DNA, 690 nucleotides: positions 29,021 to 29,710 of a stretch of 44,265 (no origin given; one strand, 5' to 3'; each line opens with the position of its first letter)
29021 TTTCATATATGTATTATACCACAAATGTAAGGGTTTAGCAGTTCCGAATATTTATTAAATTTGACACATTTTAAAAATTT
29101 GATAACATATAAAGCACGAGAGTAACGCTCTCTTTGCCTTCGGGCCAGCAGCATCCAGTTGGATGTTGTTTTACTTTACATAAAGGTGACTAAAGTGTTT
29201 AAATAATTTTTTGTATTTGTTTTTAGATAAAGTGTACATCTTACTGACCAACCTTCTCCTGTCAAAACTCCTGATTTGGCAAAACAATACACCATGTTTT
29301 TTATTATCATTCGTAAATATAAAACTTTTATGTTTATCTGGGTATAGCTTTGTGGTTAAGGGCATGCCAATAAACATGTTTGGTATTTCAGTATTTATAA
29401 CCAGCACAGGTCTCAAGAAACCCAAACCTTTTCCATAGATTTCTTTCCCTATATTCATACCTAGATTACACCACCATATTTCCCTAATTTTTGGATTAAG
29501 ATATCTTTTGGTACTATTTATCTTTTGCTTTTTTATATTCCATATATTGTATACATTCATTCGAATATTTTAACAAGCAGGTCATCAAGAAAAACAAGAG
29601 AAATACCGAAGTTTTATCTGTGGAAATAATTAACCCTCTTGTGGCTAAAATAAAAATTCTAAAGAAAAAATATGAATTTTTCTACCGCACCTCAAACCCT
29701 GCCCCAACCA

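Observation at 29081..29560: Orphan MazF/PemK-like toxin faced by a compact convergent sRNA instead of a MazE-type antitoxin (copy 1)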

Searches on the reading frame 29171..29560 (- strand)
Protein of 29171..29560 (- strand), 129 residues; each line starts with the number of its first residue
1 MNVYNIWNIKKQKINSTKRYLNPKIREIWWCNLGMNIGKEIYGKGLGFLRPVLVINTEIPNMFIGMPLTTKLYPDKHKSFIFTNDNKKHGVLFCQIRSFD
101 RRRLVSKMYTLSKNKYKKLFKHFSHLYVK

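Call 3: search_protein_families(library=pfam, proteins=[window:29171-29560:-], max_evalue=1)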
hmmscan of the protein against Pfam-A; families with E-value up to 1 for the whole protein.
window:29171-29560:- (129 aa): 2 families
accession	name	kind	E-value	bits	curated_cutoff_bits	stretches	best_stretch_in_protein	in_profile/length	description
PF02452.23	PemK_toxin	-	5.1e-11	43.2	23.1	1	26-121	3-103/109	PemK-like, MazF-like toxin of type II toxin-antitoxin system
PF08168.16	NOL11_N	-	0.0056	16.3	25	1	69-117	156-202/334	Nucleolar protein 11 N-terminal domain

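Call 15: find_homologous_proteins(query=window:29174-29560:-)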
Query window:29174-29560:- (129 aa): 43 proteins with E <= 0.001 among 48 candidates.
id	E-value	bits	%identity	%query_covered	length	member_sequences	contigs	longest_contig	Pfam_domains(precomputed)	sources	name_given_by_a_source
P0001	1.4e-82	292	100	100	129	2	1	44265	PF02452.24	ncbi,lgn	-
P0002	3.9e-70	252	88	100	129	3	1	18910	PF02452.24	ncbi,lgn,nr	ncbi:type II toxin-antitoxin system PemK/MazF family toxin [Arenimonas sp.]|nr:type II toxin-antitox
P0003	4.1e-68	245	86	100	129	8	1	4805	PF02452.24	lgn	-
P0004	4.0e-56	207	71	100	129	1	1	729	PF02452.24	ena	-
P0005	2.2e-54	201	71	96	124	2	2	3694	PF02452.24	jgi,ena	jgi:mRNA interferase MazF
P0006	5.2e-50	187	72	91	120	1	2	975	PF02452.24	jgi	-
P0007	1.2e-40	157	60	98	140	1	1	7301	PF02452.24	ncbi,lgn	-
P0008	6.5e-36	141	52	98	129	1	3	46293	PF02452.24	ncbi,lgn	-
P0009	1.3e-33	134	51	98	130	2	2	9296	PF02452.24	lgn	-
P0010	2.1e-33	133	56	86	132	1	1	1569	PF02452.24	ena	-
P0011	2.6e-33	133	54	97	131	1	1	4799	PF02452.24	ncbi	-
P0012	8.1e-33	131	54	86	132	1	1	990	PF02452.24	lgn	-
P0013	9.6e-33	131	54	86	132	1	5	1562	PF02452.24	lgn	-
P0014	1.9e-32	130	52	94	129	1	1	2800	PF02452.24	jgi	jgi:mRNA interferase MazF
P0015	2.5e-32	130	49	98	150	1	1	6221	PF02452.24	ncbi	-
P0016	6.2e-32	128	53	86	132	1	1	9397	PF02452.24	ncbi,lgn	-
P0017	8.7e-32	128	51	86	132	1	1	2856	PF02452.24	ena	-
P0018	8.7e-32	128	52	86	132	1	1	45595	PF02452.24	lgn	-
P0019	9.7e-32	128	54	86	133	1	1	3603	PF02452.24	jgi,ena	-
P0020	4.2e-31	126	49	94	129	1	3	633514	PF02452.24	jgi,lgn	jgi:mRNA interferase MazF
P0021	4.3e-31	126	52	95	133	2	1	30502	PF02452.24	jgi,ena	jgi:mRNA interferase MazF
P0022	6.1e-31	125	52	95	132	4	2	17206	PF02452.24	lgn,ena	-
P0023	1.8e-30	124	48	95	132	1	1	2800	PF02452.24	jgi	jgi:mRNA interferase MazF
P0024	5.8e-30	122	43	98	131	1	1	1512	PF02452.24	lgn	-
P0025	8.4e-30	121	49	95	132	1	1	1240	PF02452.24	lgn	-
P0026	2.7e-29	120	45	98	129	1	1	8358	PF02452.24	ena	-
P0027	2.9e-29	120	49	95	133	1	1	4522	PF02452.24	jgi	-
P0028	1.5e-28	117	49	89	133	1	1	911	PF02452.24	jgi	jgi:mRNA interferase MazF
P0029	1.4e-27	114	44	98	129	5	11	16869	PF02452.24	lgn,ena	-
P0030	1.2e-24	105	46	90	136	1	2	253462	PF02452.24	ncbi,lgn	-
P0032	1.5e-19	88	41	98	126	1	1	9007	PF02452.24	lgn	-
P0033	9.3e-18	83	40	93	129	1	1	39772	PF02452.24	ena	-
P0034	3.1e-17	81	42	90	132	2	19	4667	PF02452.24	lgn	-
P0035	5.0e-15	74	38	90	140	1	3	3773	PF02452.24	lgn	-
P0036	1.6e-14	72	37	95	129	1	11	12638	PF02452.24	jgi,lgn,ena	-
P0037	2.3e-14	72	38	90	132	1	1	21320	PF02452.24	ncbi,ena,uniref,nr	ncbi:type II toxin-antitoxin system PemK/MazF family toxin [Helicobacter sp.]|uniref:type II toxin-a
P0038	1.2e-13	69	36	93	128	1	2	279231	PF02452.24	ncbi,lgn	-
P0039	4.6e-13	67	38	93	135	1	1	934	PF02452.24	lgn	-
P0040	6.1e-11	60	32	91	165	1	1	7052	PF02452.24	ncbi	-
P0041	1.5e-9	56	38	82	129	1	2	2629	PF02452.24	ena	-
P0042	1.0e-8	53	35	90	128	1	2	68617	PF02452.24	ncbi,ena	-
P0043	1.2e-7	50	46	53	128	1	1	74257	PF02452.24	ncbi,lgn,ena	-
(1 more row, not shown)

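Call 17: find_related_loci(query=A1, collection=genome_contigs, flank=2500)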
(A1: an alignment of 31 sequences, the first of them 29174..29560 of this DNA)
Query A1 (129 aa) in genome_contigs; peptide patterns used: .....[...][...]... (x = any residue, [..] = any of these).
598 stretches matched a pattern (row limit reached: there are more); 565 encode a relative of the query (tblastn E <= 1e-3); the best 80 are kept; 80 distinct loci.
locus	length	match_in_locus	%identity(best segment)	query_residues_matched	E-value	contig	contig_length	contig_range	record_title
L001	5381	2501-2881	52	1-127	7e-41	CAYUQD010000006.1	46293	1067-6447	MAG TPA_asm: uncultured Candidatus Saccharibacteria bacterium isolate SRP285395_co2_363 genome assembly, contig: NODE_11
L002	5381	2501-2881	49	1-127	1e-37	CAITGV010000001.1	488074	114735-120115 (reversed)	uncultured bacterium isolate Umea1p3_bin-723 genome assembly, contig: bin-723:1/5, whole genome shotgun sequence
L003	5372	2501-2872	48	4-127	3e-37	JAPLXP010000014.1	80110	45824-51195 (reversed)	MAG: Candidatus Nomurabacteria bacterium isolate LacPavin_0818_WC45_MAG_37_43 LacPavin_0818_WC45_scaffold_354564, whole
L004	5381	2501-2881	49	1-127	8e-37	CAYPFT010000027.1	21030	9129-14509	MAG TPA_asm: uncultured Candidatus Saccharibacteria bacterium isolate SRP090828_co3_53 genome assembly, contig: NODE_389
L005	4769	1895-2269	49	4-128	6e-37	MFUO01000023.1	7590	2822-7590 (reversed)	MAG: Candidatus Nomurabacteria bacterium RIFCSPLOWO2_01_FULL_33_17 rifcsplowo2_01_scaffold_42462, whole genome shotgun s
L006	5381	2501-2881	48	1-127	1e-36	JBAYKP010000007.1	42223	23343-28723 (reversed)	MAG: Candidatus Paceibacterota bacterium isolate SO_2016_GW1_82 scaffold01722_OW334_2016, whole genome shotgun sequence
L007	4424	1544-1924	46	1-127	2e-36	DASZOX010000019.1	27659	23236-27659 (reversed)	MAG TPA_asm: Candidatus Paceibacterota bacterium isolate SMAG_U5956 k141_681349, whole genome shotgun sequence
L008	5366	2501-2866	51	4-126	4e-35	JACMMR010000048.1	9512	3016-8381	MAG: Candidatus Parcubacteria bacterium isolate LF-bin-100 FL-bin-100-contig-k141_1351782, whole genome shotgun sequence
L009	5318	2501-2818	51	22-127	8e-34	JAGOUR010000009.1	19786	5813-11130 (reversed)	MAG: Candidatus Paceibacterota bacterium isolate Gw_Eff_bin_515 Gw_Eff_5750_length_19786_cov_7.299151, whole genome shot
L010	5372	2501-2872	49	2-126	8e-34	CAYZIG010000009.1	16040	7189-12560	MAG TPA_asm: uncultured Candidatus Saccharibacteria bacterium isolate SRP220891_co5_90 genome assembly, contig: NODE_238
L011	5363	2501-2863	49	1-121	1e-33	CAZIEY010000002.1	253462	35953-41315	MAG TPA_asm: uncultured Candidatus Saccharibacteria bacterium isolate SRP296810_co1_80 genome assembly, contig: NODE_34_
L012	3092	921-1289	52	4-126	5e-32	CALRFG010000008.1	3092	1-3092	MAG: Candidatus Nomurabacteria bacterium isolate ZE-17mar17-71 genome assembly, contig: ZE-13mar17-C39502, whole genome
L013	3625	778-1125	50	4-119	1e-31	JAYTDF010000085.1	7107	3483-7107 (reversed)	MAG: Candidatus Parcubacteria bacterium isolate GFS_1662 GFS_1662_84, whole genome shotgun sequence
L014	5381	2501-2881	46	1-127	5e-31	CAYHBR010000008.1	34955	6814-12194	MAG TPA_asm: uncultured Candidatus Saccharibacteria bacterium isolate ERP119702_co2_74 genome assembly, contig: NODE_529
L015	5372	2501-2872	39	4-128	1e-26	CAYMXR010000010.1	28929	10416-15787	MAG TPA_asm: uncultured Candidatus Saccharibacteria bacterium isolate SRP285395_co1_44 genome assembly, contig: NODE_236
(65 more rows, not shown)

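Call 25: search_solved_structures(query=A1, max_evalue=1, show_alignments=2)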
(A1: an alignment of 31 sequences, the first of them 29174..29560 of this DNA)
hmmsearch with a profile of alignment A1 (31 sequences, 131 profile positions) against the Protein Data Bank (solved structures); distinct sequences matched with E-value up to 1: 22.
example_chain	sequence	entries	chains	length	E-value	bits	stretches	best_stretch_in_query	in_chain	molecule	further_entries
4mdx_A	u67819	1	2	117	5.2e-10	42.6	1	25-126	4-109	mRNA interferase EndoA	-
1ne8_A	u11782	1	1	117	5.5e-10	42.5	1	25-126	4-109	conserved hypothetical protein YDCE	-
4me7_A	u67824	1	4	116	6e-10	42.4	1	25-126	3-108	mRNA interferase EndoA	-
7bxy_A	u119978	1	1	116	4.6e-09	39.5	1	25-125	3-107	mRNA interferase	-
4hke_A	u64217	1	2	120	5.2e-09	39.3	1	25-125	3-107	Addiction module toxin component PemK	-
2mf2_A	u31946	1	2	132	2e-08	37.5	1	45-125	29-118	mRNA interferase MazF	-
4mzm_A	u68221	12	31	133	2e-08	37.4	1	45-125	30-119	mRNA interferase MazF | MazF mRNA interferase | Endoribonuclease MazF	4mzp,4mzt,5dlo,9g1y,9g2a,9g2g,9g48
4of1_A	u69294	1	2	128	2.3e-08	37.2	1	45-125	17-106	mRNA interferase MazF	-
7ewi_C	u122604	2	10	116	1.9e-05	27.8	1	44-129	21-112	Endoribonuclease MazF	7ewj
7bye_B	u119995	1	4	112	0.00086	22.5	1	44-130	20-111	Uncharacterized protein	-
6l29_A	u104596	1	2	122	0.0062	19.7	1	25-126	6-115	mRNA interferase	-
1ub4_A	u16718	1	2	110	0.0092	19.1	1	40-129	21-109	MazF protein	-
5ck9_A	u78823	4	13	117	0.0093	19.1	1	39-129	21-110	Endoribonuclease MazF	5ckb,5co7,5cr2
3nfc_A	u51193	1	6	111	0.0093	19.1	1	39-129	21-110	PemK-like protein 1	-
6l2a_A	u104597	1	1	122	0.012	18.7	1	25-126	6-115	mRNA interferase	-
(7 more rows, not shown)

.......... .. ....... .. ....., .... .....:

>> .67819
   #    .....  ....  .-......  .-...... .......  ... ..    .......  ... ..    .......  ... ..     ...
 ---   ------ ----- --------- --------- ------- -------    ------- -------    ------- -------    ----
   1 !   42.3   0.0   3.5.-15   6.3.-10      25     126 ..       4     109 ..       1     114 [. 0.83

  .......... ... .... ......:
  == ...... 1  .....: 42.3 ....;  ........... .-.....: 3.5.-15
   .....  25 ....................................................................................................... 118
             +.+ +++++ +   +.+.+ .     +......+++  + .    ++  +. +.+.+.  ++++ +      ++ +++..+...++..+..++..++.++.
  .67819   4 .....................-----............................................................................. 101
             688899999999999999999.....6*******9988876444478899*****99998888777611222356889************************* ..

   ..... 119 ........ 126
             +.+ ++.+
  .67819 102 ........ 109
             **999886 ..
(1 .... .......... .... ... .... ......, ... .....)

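Call 27: search_protein_families(library=ncbifam, proteins=[window:29174-29560:-], max_evalue=0.1)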
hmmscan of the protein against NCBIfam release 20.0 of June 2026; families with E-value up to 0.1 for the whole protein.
window:29174-29560:- (129 aa): 0 families

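Call 28: search_protein_families(library=padloc, proteins=[window:29174-29560:-], max_evalue=0.1)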
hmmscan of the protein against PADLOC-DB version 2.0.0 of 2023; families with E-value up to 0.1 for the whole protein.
window:29174-29560:- (129 aa): 0 families

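Call 33: find_encoding_contigs(protein=P0001, flank=3000, max_places=3)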
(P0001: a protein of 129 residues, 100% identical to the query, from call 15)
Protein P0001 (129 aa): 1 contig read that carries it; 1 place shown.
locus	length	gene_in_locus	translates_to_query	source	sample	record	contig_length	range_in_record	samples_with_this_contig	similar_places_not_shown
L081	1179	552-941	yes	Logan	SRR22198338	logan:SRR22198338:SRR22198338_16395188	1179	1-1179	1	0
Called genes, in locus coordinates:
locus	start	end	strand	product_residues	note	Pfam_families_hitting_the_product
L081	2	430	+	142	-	?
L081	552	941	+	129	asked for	PF02452:PemK_toxin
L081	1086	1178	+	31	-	?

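Call 45: predict_structure(alignment_id=A1)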
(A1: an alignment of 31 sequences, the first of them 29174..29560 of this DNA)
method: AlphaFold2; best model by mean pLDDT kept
length: 129 residues; sequences in the alignment: 31
mean_pLDDT: 82.3   pTM: 0.68
mean pLDDT of the five models: 82.3, 74.5, 74.2, 72.6, 72.0
residues with pLDDT >= 90: 26; 70-90: 84; 50-70: 19; < 50: 0
segments of 3 or more residues with pLDDT < 50: none
pLDDT, mean of each block of 10 residues (from residue 1): 80 70 64 81 81 81 89 89 88 90 85 89 82
secondary structure, 60 per line:
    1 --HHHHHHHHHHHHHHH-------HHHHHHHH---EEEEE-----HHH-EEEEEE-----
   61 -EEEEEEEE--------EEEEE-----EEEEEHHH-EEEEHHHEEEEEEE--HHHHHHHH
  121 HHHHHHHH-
elements in order: H3-17 H25-32 E36-40 E50-55 E62-69 E78-82 E88-92 E97-100 E104-110 H113-128

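Call 49: fold_search(model_id=the predicted structure, library=pdb)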
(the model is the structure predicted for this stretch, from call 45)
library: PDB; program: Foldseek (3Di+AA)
matches with E <= 10: 647; with E <= 0.001: 31
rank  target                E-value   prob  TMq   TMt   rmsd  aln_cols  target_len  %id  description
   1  4mzp_A                4.8e-05  1.00  0.57  0.64   4.3       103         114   20  MazF from S. aureus crystal form III, C2221, 2.7 A (released 2014-05-21)
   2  4mzp_E                4.8e-05  1.00  0.56  0.64   4.3        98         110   21  MazF from S. aureus crystal form III, C2221, 2.7 A (released 2014-05-21)
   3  4hke_A                8.1e-05  1.00  0.58  0.62   4.2       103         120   18  Crystal Structure of MoxT of Bacillus anthracis (released 2013-11-13)
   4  1ne8                  1.0e-04  1.00  0.58  0.64   4.2       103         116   19  YDCE protein from Bacillus subtilis (released 2003-01-14)
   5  4mzp_C                1.1e-04  1.00  0.56  0.63   4.2       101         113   21  MazF from S. aureus crystal form III, C2221, 2.7 A (released 2014-05-21)
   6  4mzp_B                1.1e-04  1.00  0.56  0.62   3.9       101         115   22  MazF from S. aureus crystal form III, C2221, 2.7 A (released 2014-05-21)
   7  9g7k_E                1.4e-04  1.00  0.56  0.61   3.7       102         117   22  Staphylococcus aureus MazF in complex with Nanobody 12 (released 2024-07-31)
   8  9g7k_B                1.4e-04  1.00  0.56  0.59   3.8       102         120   22  Staphylococcus aureus MazF in complex with Nanobody 12 (released 2024-07-31)
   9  4mdx_A                1.5e-04  1.00  0.59  0.65   4.1       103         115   19  Crystal structure of Bacillus subtilis MazF in complex with RNA (released 2013-10-23)
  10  4of1_A                1.5e-04  1.00  0.58  0.65   4.1       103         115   21  crystal structure of toxin from staphylococcus aureus Mu50 (released 2015-01-14)
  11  7bxy                  2.0e-04  1.00  0.57  0.63   4.3       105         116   18  mRNA interferase from Bacillus cereus (released 2021-04-28)
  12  4me7_C                2.1e-04  1.00  0.59  0.68   3.3        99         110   20  Crystal structure of Bacillus subtilis toxin MazF in complex with cognate antitoxin MazE (released 2013-10-23)
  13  9g1y_B                2.1e-04  1.00  0.55  0.61   3.9       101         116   22  Staphycoccus aureus MazF in complex with Nabobody 3 (released 2024-07-24)
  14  9g7k_A                2.1e-04  1.00  0.55  0.59   4.0       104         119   22  Staphylococcus aureus MazF in complex with Nanobody 12 (released 2024-07-31)
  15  9g2g_B                2.3e-04  1.00  0.56  0.63   2.8        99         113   22  Staphylococcus aureus MazF in complex with nanobody 5 (released 2024-07-24)
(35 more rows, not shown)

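Call 55: find_related_loci(query=A1, collection=viral_contigs, flank=2500)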
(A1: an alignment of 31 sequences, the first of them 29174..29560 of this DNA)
Query A1 (129 aa) in viral_contigs; peptide patterns used: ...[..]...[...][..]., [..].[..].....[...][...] (x = any residue, [..] = any of these).
60 stretches matched a pattern; 9 encode a relative of the query (tblastn E <= 1e-3); 9 distinct loci.
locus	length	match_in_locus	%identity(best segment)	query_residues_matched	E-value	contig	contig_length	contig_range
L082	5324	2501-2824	38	4-106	2e-18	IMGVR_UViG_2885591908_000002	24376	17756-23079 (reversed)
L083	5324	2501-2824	35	4-106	4e-18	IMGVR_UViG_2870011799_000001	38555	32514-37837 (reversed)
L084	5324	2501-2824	35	4-106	4e-18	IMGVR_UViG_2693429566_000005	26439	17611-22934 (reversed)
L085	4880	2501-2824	35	4-106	4e-18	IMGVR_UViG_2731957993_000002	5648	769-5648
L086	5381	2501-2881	35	4-125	2e-17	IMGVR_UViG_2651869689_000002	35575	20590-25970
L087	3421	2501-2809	36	4-104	2e-17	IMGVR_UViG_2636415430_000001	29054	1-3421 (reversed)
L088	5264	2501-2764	46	25-106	2e-17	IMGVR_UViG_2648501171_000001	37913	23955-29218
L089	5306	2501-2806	39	3-106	8e-16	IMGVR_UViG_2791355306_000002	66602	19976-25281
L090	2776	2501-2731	37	4-82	5e-15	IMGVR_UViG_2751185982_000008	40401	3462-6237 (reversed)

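Call 57: search_dna_similar(query=window:29174-29560:-, collection=plasmids, mode=protein, max_rows=15)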
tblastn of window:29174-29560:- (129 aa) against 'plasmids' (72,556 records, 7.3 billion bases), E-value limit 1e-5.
Records with a match: 15; places in all: 15; records where one place covers at least 80% of the query: 8.
Best place of each record, by identity: <60% 15.
By first word of the organism name: Campylobacter 7; Helicobacter 6; Nitratiruptor 2.
By predicted mobility (MOB-suite, as given by PLSDB): non-mobilizable 11; conjugative 4.
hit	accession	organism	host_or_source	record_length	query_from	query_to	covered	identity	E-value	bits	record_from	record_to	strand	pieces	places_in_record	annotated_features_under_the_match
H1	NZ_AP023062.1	Nitratiruptor sp. YY08-14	-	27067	1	119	92%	39.2%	1e-13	73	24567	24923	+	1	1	type II toxin-antitoxin system PemK/MazF family toxin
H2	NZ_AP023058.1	Nitratiruptor sp. YY08-10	-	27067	1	119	92%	39.2%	1e-13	73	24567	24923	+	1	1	type II toxin-antitoxin system PemK/MazF family toxin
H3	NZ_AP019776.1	Helicobacter suis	-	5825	4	117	88%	33.1%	8e-12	67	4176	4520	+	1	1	type II toxin-antitoxin system PemK/MazF family toxin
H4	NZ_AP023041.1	Helicobacter suis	Homo sapiens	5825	4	117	88%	33.1%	8e-12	67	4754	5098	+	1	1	type II toxin-antitoxin system PemK/MazF family toxin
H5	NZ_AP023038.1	Helicobacter suis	Sus scrofa domesticus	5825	4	117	88%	33.1%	8e-12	67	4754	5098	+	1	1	type II toxin-antitoxin system PemK/MazF family toxin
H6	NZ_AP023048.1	Helicobacter suis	Homo sapiens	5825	4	117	88%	33.1%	8e-12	67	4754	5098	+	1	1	type II toxin-antitoxin system PemK/MazF family toxin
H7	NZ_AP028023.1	Helicobacter sp. NHP21005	Felis catus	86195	3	112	85%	34.2%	3e-12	69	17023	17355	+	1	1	type II toxin-antitoxin system PemK/MazF family toxin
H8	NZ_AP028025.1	Helicobacter sp. NHP21005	Felis catus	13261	3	112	85%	34.2%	9e-12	67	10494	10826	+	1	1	type II toxin-antitoxin system PemK/MazF family toxin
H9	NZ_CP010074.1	Campylobacter jejuni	Homo sapiens,stool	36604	4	106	80%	36.2%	1e-10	64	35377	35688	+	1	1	type II toxin-antitoxin system PemK/MazF family toxin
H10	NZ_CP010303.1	Campylobacter jejuni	Homo sapiens,stool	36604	4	106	80%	36.2%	1e-10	64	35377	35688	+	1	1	type II toxin-antitoxin system PemK/MazF family toxin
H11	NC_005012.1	Campylobacter jejuni subsp. jejuni 81-176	-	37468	4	106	80%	36.2%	1e-10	64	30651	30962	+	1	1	type II toxin-antitoxin system PemK/MazF family toxin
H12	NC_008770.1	Campylobacter jejuni subsp. jejuni 81-176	-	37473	4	106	80%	36.2%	1e-10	64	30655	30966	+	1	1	type II toxin-antitoxin system PemK/MazF family toxin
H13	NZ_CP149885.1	Campylobacter coli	Chicken,cell culture,liver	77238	26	104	61%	36.1%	5e-8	57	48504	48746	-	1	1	type II toxin-antitoxin system PemK/MazF family toxin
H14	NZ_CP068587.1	Campylobacter coli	culture,anal swab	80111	26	104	61%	36.1%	5e-8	57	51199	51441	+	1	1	type II toxin-antitoxin system PemK/MazF family toxin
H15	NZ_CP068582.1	Campylobacter coli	culture,anal swab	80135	26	104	61%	36.1%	5e-8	57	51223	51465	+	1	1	type II toxin-antitoxin system PemK/MazF family toxin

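Call 59: get_annotated_region(hit=H11, flank=1500)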
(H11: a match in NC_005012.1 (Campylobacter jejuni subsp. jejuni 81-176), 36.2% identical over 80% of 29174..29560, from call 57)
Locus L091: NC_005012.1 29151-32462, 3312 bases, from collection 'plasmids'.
description: Campylobacter jejuni subsp. jejuni 81-176 plasmid pVir, complete sequence
organism: Campylobacter jejuni subsp. jejuni 81-176 (NCBI taxid 354242)
taxonomy: Bacteria; Campylobacterota; Epsilonproteobacteria; Campylobacterales; Campylobacteraceae; Campylobacter; Campylobacter jejuni; Campylobacter jejuni subsp. jejuni 81-176
host: -; source: -; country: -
typing (MOB-suite, as given by PLSDB): conjugative; replicon rep_cluster_1502; relaxase MOBP; mating-pair formation MPF_T
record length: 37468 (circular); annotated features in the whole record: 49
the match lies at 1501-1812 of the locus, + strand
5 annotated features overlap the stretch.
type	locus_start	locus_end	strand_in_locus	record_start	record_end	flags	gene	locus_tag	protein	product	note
CDS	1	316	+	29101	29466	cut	-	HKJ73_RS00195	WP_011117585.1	hypothetical protein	-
CDS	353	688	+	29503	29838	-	-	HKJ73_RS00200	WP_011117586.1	hypothetical protein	-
CDS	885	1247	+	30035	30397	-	-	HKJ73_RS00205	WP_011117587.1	hypothetical protein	-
CDS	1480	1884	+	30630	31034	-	-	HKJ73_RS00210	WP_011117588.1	type II toxin-antitoxin system PemK/MazF family toxin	-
CDS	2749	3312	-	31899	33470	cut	-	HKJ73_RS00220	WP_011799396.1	relaxase/mobilization nuclease domain-containing protein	-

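Call 94: find_encoding_contigs(protein=P0002, flank=1500, max_places=2)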
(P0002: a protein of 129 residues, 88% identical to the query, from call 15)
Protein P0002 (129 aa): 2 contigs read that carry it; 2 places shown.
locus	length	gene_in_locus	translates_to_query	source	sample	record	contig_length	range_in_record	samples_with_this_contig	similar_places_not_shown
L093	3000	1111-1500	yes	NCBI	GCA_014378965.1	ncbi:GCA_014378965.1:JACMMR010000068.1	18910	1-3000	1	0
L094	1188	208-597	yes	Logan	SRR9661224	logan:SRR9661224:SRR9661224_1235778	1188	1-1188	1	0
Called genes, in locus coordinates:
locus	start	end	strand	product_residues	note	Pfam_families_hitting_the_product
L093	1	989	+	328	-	PF17759:tRNA_synthFbeta, PF03147:FDX-ACB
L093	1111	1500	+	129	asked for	PF02452:PemK_toxin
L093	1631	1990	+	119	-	-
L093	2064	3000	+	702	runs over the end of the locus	PF02518:HATPase_c, PF00204:DNA_gyraseB, PF01751:Toprim, PF00986:DNA_gyraseB_C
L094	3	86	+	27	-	?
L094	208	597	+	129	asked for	PF02452:PemK_toxin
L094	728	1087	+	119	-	-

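Call 95: find_encoding_contigs(protein=P0003, flank=1500, max_places=2)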
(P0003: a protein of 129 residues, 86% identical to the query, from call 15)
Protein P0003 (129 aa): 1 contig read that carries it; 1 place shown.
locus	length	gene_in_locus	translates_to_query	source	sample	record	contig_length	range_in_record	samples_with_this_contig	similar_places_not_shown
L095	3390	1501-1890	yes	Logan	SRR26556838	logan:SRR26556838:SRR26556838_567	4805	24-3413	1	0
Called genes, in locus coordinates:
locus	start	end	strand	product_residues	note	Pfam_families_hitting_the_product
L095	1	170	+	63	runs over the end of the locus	?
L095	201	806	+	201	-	-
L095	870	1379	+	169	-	PF00293:NUDIX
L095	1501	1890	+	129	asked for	PF02452:PemK_toxin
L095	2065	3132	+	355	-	PF01594:AI-2E_transport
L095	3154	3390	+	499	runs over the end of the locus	PF00133:tRNA-synt_1 (weak), PF01406:tRNA-synt_1e (faint), PF09334:tRNA-synt_1g, PF00133:tRNA-synt_1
